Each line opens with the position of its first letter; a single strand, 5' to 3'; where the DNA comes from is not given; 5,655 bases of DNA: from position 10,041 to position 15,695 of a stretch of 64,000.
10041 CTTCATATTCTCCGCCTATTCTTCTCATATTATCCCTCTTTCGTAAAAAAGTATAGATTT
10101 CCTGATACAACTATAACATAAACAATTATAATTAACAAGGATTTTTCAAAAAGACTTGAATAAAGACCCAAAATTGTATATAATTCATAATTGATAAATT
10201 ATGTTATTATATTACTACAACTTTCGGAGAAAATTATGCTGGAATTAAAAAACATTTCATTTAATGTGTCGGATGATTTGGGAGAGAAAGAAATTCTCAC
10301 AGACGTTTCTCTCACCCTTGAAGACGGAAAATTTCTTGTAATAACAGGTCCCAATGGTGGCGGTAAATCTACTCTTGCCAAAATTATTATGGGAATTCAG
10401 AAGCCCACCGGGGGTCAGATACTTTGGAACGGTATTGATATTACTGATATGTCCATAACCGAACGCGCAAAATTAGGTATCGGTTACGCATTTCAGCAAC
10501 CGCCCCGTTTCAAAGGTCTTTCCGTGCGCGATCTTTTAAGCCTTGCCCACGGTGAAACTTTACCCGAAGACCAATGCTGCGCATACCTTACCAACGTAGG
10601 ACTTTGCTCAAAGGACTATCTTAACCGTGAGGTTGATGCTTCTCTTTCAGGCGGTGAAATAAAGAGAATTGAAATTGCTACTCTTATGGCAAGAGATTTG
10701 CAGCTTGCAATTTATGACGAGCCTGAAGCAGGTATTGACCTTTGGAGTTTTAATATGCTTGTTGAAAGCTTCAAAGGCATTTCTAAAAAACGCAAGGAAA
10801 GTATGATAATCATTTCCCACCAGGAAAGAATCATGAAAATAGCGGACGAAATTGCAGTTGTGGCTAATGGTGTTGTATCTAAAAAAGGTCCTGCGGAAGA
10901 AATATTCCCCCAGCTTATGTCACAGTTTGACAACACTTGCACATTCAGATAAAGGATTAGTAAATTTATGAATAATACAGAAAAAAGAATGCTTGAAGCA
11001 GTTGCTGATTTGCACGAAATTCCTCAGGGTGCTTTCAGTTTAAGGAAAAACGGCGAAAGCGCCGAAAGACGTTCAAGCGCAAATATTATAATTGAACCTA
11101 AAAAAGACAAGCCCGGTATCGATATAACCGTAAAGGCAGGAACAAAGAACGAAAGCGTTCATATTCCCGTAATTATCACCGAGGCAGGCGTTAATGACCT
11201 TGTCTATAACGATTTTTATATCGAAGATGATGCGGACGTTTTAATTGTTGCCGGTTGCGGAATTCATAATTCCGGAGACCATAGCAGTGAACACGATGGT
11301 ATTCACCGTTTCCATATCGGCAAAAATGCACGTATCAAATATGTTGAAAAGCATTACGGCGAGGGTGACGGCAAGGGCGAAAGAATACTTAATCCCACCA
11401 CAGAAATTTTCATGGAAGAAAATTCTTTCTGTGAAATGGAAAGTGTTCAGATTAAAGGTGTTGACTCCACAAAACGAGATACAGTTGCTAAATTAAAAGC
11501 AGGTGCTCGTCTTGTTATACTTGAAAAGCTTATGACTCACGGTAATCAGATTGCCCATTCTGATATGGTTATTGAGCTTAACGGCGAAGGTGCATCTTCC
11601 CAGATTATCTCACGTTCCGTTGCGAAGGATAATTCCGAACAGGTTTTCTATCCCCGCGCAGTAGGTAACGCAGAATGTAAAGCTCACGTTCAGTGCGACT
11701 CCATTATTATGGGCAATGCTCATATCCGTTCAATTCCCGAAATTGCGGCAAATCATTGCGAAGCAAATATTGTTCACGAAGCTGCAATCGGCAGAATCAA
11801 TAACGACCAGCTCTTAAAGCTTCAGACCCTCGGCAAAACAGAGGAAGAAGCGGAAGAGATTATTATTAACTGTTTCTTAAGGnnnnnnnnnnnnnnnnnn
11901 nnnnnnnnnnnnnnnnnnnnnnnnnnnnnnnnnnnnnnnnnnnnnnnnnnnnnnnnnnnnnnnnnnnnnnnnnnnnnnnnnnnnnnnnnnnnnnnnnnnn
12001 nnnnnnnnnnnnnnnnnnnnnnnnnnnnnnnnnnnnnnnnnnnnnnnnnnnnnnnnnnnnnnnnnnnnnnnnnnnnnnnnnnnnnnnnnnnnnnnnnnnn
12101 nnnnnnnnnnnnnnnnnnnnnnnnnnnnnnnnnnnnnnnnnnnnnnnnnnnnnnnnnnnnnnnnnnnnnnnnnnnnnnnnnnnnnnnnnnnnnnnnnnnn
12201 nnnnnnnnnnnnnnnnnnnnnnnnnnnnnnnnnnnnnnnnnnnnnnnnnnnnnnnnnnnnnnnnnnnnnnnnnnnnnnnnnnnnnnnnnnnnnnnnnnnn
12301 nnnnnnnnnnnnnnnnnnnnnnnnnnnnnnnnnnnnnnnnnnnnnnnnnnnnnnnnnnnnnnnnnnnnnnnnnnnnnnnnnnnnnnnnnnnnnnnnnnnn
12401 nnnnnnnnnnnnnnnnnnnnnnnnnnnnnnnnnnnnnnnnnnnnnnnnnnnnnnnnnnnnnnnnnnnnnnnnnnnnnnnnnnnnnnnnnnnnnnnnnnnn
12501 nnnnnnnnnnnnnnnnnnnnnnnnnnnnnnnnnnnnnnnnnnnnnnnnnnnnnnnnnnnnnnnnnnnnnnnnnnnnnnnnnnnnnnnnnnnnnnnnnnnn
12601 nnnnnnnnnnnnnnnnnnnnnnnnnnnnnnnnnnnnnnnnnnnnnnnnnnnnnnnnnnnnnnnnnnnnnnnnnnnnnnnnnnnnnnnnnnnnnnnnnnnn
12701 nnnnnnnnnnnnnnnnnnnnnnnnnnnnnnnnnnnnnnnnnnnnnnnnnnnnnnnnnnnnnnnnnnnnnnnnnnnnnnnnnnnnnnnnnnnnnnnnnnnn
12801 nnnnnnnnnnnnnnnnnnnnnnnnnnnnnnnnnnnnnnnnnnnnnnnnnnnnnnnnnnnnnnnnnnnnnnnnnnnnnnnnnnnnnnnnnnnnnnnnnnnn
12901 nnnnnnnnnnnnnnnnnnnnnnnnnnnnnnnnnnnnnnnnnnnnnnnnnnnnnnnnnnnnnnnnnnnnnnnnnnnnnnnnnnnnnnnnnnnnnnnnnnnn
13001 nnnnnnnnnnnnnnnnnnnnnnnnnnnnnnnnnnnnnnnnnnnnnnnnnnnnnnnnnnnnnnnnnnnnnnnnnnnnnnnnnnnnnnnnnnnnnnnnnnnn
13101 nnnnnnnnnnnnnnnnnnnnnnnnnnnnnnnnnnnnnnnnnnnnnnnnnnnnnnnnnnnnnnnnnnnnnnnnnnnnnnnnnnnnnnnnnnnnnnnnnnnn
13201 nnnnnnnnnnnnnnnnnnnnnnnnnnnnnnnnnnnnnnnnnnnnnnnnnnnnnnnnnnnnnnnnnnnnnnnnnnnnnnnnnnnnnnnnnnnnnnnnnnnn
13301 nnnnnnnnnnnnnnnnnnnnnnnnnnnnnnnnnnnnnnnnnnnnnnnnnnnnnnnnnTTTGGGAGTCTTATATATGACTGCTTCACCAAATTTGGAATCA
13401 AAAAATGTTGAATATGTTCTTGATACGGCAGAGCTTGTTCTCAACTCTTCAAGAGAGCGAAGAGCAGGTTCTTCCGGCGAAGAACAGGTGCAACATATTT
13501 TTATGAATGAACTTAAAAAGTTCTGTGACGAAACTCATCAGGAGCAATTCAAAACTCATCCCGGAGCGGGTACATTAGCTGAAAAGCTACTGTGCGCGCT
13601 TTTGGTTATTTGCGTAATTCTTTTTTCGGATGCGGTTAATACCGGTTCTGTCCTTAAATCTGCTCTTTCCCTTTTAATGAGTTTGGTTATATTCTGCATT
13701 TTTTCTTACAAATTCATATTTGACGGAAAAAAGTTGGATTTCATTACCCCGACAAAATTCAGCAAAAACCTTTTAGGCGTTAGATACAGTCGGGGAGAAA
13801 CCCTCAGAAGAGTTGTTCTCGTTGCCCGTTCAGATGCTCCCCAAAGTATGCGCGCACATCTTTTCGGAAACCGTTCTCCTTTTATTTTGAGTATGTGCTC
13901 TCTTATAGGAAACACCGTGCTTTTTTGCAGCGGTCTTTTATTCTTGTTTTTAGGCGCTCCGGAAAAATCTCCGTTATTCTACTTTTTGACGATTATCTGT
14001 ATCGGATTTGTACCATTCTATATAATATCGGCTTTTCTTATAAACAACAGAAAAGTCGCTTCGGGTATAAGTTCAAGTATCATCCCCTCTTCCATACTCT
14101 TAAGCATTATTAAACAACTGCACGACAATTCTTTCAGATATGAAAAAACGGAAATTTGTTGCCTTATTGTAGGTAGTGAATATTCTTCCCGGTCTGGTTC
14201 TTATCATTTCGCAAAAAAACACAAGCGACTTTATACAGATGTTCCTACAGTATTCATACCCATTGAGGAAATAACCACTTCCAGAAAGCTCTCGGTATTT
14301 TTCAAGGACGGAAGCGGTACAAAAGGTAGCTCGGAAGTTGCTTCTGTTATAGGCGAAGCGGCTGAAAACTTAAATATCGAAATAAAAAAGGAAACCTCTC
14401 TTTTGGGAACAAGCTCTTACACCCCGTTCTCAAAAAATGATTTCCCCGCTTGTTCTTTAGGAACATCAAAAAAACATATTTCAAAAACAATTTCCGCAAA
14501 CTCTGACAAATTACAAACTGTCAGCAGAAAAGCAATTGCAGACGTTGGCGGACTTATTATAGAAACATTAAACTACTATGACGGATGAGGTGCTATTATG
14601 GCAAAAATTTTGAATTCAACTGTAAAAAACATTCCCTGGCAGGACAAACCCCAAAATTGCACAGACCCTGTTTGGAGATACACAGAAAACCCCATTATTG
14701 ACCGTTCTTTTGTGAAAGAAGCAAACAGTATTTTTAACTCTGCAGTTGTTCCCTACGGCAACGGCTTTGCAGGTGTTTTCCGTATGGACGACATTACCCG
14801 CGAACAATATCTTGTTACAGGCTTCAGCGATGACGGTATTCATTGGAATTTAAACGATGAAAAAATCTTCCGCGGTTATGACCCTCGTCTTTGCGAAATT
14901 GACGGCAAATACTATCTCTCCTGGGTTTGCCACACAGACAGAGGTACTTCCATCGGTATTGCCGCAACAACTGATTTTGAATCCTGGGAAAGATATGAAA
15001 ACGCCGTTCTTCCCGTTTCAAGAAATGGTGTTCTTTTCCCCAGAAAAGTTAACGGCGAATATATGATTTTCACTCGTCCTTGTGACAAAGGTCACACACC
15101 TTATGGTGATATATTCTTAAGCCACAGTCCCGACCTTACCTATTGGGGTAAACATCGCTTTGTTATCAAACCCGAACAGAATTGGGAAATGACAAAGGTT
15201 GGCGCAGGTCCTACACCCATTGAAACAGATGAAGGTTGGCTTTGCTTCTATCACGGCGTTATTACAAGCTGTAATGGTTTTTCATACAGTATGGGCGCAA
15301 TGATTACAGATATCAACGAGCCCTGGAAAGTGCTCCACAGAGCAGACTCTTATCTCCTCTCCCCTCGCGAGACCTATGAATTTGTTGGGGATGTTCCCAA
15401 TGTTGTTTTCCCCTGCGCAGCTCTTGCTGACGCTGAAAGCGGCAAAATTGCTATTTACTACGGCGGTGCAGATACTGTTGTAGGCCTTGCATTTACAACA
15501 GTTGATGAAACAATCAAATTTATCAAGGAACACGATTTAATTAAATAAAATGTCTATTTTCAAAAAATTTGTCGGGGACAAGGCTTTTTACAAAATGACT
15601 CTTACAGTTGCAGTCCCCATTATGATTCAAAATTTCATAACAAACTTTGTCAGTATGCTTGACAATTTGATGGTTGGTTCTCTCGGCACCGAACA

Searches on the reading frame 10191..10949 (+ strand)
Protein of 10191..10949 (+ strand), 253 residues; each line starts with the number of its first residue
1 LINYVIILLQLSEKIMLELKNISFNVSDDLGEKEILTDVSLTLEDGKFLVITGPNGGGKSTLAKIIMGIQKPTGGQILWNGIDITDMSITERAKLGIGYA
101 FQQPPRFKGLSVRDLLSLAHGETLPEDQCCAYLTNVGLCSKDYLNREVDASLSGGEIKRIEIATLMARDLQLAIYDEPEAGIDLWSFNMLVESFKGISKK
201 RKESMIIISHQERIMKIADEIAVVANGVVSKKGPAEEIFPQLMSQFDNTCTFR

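Call 9: search_protein_families(library=pfam, proteins=[window:10191-10949:+], max_evalue=0.001)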
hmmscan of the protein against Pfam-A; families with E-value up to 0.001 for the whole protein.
window:10191-10949:+ (253 aa): 3 families
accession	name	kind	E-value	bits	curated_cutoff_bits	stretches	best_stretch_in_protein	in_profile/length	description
PF00005.33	ABC_tran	-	1.3e-27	97.5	25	1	36-179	1-136/137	ABC transporter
PF02463.25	SMC_N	-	1.6e-06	28.2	40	0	151-225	136-212/220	RecF/RecN/SMC N terminal domain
PF20720.3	nSTAND3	-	0.00092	19.4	27.2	0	38-67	9-38/155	Novel STAND NTPase 3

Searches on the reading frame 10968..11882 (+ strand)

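Call 9: search_protein_families(library=pfam, proteins=[window:10968-11882:+], max_evalue=0.001)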
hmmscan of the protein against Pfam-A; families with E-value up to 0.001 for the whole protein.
window:10968-11882:+ (305 aa): 1 family
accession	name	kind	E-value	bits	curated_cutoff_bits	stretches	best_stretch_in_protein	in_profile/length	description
PF01458.23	SUFBD_core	-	3.5e-21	76.2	27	1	85-303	18-232/232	SUF system FeS cluster assembly, SufBD core domain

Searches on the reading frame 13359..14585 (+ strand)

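Call 9: search_protein_families(library=pfam, proteins=[window:13359-14585:+], max_evalue=0.001)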
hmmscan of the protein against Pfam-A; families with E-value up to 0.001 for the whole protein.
window:13359-14585:+ (409 aa): 1 family
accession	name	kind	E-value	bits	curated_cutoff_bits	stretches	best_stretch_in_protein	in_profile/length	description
PF04389.22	Peptidase_M28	-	8.9e-08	32.5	21.3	1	243-402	36-191/193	Peptidase family M28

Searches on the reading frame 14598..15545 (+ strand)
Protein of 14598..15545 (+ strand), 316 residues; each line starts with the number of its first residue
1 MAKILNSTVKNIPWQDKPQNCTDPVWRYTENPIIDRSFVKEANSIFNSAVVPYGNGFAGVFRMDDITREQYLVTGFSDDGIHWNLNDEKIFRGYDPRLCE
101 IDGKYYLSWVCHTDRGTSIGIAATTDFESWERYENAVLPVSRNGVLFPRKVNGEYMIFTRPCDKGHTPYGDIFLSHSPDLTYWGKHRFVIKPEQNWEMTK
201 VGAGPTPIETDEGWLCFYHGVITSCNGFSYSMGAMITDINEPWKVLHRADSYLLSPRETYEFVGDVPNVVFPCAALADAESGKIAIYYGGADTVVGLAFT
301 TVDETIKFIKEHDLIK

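Call 9: search_protein_families(library=pfam, proteins=[window:14598-15545:+], max_evalue=0.001)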
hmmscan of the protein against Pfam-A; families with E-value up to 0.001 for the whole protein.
window:14598-15545:+ (316 aa): 1 family
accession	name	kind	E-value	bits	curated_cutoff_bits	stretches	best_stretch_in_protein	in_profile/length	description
PF04041.19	Glyco_hydro_130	-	2.5e-67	227.5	26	1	10-311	6-320/320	beta-1,4-mannooligosaccharide phosphorylase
